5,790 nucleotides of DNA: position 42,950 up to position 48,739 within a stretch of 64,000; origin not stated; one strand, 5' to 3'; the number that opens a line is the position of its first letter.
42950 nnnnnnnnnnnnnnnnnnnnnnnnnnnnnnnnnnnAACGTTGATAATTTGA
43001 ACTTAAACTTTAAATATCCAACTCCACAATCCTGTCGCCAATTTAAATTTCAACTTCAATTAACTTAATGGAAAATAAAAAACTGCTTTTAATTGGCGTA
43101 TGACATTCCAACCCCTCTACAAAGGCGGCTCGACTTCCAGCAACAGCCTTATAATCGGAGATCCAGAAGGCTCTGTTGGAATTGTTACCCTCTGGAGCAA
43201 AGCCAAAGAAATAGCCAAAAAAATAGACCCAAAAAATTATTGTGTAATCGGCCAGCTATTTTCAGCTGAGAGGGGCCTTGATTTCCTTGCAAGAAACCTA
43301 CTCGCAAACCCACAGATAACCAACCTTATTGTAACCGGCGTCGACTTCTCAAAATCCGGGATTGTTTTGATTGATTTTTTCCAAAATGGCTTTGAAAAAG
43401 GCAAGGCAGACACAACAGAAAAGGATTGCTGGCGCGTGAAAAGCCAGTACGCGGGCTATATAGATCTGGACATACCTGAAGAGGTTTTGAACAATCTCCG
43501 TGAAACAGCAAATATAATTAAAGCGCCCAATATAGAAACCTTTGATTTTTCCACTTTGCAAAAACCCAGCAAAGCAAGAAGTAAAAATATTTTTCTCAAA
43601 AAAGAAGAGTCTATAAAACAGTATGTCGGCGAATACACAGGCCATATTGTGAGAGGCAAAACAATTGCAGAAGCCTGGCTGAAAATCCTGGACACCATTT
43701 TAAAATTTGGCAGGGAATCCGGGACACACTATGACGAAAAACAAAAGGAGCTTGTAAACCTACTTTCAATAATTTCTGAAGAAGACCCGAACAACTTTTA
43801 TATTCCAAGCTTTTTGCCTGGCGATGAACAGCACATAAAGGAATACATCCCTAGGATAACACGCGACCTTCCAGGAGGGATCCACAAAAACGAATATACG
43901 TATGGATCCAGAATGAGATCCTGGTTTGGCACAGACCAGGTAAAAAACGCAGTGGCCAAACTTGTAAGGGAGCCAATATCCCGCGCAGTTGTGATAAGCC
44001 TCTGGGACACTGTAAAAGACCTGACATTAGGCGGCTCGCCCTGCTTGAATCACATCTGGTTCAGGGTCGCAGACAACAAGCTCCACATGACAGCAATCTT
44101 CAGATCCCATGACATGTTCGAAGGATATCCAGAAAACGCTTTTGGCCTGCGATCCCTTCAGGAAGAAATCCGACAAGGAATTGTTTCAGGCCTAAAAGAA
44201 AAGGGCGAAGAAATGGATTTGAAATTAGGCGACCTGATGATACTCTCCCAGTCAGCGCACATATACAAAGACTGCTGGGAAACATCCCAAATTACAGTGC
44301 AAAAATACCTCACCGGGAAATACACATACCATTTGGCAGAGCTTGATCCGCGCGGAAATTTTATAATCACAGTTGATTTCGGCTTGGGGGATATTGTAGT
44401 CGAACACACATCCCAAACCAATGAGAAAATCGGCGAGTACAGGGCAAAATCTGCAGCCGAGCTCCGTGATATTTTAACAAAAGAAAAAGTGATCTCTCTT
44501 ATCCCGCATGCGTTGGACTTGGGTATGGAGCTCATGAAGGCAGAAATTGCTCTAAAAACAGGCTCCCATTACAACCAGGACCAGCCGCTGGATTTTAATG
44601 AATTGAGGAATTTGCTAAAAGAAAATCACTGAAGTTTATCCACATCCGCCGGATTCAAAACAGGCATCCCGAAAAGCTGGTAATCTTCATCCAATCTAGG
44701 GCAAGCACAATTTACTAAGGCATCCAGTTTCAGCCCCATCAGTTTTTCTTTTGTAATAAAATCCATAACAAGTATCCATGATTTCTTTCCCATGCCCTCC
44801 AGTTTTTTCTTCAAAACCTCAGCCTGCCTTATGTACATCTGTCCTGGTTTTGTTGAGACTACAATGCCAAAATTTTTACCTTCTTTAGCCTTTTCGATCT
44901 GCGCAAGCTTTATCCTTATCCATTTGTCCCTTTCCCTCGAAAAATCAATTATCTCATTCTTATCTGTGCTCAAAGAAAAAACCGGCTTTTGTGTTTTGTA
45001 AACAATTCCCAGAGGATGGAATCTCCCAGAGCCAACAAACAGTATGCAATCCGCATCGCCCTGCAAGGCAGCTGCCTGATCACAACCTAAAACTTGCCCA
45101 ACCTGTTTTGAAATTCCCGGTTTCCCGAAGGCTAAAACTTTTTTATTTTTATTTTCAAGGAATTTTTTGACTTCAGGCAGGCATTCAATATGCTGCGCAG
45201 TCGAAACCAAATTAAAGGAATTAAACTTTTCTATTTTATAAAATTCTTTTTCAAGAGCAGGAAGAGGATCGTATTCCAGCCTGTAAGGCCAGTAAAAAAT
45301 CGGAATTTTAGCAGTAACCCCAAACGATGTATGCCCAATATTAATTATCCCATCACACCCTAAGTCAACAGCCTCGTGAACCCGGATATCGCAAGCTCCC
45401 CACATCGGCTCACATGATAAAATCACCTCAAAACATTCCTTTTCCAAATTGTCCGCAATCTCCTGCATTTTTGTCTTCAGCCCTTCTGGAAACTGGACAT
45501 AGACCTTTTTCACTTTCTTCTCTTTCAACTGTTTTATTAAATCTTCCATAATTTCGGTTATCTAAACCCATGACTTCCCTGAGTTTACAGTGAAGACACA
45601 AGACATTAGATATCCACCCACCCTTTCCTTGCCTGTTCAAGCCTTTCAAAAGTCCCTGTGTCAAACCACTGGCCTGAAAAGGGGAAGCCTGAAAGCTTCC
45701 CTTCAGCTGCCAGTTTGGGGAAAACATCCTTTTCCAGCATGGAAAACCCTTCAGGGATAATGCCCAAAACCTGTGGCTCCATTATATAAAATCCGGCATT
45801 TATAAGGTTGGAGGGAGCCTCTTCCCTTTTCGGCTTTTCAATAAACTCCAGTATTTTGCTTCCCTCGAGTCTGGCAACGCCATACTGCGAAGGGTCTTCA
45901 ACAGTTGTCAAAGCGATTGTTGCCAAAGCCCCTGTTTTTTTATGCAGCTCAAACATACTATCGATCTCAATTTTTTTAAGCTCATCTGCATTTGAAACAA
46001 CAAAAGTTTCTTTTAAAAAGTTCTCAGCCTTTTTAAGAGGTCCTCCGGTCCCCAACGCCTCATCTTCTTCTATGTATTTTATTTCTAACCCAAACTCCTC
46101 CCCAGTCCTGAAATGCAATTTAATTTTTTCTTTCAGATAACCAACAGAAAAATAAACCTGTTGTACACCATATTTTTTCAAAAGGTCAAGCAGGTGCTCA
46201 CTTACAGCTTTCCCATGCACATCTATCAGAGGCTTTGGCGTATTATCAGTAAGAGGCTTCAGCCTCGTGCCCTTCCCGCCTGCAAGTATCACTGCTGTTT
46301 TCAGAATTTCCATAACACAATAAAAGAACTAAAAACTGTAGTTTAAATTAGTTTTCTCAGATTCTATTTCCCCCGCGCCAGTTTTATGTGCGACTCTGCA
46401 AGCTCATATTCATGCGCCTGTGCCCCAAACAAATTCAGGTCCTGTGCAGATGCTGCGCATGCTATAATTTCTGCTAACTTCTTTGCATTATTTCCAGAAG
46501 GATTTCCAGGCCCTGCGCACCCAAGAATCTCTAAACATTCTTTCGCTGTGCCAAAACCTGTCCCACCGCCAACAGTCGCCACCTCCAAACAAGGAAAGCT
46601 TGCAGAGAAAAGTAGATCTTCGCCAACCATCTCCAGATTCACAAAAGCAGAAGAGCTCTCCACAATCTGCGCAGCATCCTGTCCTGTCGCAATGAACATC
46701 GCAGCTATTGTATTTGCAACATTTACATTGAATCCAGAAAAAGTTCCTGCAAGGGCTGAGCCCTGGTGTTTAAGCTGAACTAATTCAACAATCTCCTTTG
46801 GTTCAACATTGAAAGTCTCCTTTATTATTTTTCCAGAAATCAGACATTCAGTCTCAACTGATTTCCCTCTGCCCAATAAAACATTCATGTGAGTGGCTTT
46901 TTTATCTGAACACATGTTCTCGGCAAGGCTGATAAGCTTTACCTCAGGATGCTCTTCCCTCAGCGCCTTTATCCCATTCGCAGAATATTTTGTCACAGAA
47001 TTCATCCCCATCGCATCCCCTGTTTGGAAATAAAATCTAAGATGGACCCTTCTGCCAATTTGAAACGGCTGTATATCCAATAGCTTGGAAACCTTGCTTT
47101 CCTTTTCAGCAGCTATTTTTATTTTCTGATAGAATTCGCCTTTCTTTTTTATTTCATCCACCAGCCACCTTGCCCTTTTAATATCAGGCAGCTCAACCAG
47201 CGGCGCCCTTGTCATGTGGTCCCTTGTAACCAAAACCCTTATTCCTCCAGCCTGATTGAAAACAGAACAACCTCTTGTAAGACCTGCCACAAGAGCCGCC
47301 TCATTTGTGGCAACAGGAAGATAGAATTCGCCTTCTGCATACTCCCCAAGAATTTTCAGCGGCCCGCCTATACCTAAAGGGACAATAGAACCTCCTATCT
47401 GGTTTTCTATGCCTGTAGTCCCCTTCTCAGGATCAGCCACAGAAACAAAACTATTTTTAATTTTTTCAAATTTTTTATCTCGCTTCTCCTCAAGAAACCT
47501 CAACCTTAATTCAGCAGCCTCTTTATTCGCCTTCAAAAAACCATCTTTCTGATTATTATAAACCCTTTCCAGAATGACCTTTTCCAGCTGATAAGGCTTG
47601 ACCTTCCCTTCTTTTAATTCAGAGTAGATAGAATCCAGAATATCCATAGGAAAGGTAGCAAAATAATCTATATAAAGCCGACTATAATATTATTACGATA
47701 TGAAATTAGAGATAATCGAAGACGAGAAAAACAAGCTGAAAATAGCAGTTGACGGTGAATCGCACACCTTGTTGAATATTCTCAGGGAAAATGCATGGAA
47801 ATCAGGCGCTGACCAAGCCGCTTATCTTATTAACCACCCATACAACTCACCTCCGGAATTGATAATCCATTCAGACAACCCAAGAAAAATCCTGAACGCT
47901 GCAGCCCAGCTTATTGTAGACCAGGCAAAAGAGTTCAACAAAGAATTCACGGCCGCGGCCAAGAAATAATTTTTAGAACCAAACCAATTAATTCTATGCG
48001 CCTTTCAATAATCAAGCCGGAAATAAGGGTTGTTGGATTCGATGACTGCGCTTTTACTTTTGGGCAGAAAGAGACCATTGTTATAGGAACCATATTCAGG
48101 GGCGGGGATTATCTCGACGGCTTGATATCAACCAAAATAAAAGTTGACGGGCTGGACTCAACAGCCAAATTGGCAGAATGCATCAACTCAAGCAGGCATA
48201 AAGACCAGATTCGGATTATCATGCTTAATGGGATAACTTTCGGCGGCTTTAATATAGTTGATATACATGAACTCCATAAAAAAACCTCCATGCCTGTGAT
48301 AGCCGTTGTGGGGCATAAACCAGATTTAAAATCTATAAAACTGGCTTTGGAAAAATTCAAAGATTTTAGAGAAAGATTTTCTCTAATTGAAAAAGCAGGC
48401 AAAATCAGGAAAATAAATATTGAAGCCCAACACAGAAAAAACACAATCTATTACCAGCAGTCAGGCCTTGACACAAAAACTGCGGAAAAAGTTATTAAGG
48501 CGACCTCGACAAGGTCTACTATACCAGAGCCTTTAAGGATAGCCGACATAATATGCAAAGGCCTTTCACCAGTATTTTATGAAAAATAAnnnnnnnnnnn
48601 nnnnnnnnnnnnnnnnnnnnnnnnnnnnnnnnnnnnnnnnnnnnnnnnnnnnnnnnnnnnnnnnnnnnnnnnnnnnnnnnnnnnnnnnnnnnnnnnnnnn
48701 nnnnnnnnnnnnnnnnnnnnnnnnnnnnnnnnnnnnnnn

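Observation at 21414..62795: Seven intergenic copies of the 15-nt palindrome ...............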

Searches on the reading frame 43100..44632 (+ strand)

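Call 76: search_protein_families(library=pfam, proteins=[window:43100-44632:+], max_evalue=0.001)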
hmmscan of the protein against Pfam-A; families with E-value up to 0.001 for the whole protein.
window:43100-44632:+ (510 aa): 3 families
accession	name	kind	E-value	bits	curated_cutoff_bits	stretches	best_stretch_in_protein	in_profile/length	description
PF14251.12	PterinBD-DUF4346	-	6.2e-18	65.8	29.6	1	415-494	1-86/86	PterinBD-DUF4346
PF00303.24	Thymidylat_synt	-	3.3e-13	49.8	24.3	1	266-403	92-225/266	Thymidylate synthase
PF04208.19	MtrA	-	0.00022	21.4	25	1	18-102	16-100/173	Tetrahydromethanopterin S-methyltransferase, subunit A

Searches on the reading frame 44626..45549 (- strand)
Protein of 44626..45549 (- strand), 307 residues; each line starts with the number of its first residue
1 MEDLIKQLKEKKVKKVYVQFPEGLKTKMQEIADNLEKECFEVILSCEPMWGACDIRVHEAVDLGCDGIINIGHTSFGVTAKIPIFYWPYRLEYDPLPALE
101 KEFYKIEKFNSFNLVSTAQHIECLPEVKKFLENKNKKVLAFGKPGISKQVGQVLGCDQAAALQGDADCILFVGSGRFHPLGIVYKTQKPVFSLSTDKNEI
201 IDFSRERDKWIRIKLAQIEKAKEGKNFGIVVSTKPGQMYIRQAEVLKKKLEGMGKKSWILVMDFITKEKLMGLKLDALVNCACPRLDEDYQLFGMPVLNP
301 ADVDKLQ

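Call 76: search_protein_families(library=pfam, proteins=[window:44626-45549:-], max_evalue=0.001)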
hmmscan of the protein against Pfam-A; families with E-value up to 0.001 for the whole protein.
window:44626-45549:- (307 aa): 1 family
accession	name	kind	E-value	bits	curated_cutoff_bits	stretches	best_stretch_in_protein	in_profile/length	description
PF01866.22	Diphthamide_syn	-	7.2e-64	216.5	33.2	1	20-303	1-288/302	Putative diphthamide synthesis protein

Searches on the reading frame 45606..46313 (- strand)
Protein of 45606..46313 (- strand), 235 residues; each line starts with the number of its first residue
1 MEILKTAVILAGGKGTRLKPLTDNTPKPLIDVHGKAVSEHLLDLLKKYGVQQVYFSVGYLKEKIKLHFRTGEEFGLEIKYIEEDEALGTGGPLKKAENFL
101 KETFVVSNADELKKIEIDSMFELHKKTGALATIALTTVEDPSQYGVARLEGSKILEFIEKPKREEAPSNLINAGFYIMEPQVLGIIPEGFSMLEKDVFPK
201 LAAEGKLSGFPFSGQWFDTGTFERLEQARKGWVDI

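Call 76: search_protein_families(library=pfam, proteins=[window:45606-46313:-], max_evalue=0.001)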
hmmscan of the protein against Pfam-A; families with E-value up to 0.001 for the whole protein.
window:45606-46313:- (235 aa): 2 families
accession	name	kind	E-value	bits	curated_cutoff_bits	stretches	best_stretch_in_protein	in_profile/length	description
PF00483.29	NTP_transferase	-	1.4e-43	149.6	21.2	1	7-229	2-239/245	Nucleotidyl transferase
PF12804.13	NTP_transf_3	-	4.3e-10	40.4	27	1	7-65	1-52/160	MobA-like NTP transferase domain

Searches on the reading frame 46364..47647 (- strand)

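Call 76: search_protein_families(library=pfam, proteins=[window:46364-47647:-], max_evalue=0.001)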
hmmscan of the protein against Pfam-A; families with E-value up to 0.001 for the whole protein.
window:46364-47647:- (427 aa): 1 family
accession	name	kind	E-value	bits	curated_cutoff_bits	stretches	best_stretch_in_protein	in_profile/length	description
PF00368.23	HMG-CoA_red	-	4.2e-100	335.8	27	1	45-425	2-368/368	Hydroxymethylglutaryl-coenzyme A reductase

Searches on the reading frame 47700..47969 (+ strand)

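Call 76: search_protein_families(library=pfam, proteins=[window:47700-47969:+], max_evalue=0.001)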
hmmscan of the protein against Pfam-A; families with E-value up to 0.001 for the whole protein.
window:47700-47969:+ (89 aa): 1 family
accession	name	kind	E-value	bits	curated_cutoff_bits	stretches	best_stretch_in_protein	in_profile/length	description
PF13656.11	RNA_pol_L_2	-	4.4e-10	39.6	27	1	13-81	2-74/75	RNA polymerase Rpb3/Rpb11 dimerisation domain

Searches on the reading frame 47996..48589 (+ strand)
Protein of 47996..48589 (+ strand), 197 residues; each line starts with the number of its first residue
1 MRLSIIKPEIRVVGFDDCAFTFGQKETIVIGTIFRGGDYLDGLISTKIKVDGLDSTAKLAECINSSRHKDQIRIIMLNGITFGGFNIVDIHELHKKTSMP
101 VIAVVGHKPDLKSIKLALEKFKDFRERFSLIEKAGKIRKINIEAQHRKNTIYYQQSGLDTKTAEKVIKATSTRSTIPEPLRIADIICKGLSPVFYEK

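Call 76: search_protein_families(library=pfam, proteins=[window:47996-48589:+], max_evalue=0.001)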
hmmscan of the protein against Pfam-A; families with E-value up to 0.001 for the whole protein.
window:47996-48589:+ (197 aa): 1 family
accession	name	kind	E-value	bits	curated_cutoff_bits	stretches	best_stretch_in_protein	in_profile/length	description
PF01949.23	Endo_dU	-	1.5e-58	197.6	32.7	1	9-190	2-181/182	Endonuclease dU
